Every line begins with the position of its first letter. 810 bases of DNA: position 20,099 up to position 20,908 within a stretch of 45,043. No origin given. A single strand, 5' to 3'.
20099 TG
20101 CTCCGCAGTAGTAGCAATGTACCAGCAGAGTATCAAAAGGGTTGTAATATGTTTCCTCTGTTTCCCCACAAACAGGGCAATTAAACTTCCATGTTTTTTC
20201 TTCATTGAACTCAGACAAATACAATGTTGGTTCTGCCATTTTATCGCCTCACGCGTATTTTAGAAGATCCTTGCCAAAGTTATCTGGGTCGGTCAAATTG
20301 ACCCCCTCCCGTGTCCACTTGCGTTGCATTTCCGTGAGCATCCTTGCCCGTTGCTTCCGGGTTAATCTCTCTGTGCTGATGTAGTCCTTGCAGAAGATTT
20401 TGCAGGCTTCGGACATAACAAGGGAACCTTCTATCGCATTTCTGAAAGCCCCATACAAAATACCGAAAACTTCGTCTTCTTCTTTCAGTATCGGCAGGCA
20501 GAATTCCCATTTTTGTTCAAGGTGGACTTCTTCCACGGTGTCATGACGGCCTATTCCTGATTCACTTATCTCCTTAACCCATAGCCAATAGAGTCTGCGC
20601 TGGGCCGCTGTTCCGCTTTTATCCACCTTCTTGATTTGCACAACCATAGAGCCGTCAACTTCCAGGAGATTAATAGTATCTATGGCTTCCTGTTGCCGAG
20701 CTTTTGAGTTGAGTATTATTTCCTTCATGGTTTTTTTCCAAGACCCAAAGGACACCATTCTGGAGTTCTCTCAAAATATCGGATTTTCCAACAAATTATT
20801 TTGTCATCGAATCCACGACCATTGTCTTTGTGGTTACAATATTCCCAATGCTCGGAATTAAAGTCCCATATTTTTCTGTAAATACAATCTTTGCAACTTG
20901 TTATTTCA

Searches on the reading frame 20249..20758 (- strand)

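Call 88: search_protein_families(library=phrogs, proteins=[window:20249-20758:-], max_evalue=0.00001)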
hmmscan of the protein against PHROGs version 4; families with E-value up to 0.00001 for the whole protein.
window:20249-20758:- (169 aa): 2 families
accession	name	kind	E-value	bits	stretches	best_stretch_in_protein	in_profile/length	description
phrog_72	-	DNA, RNA and nucleotide metabolism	1.3e-14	55.6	1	9-162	7-149/161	NinB/ Orf homologous recombination mediator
phrog_7283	-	DNA, RNA and nucleotide metabolism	5.9e-12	46.9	1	11-158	2-150/156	NinB/ Orf homologous recombination mediator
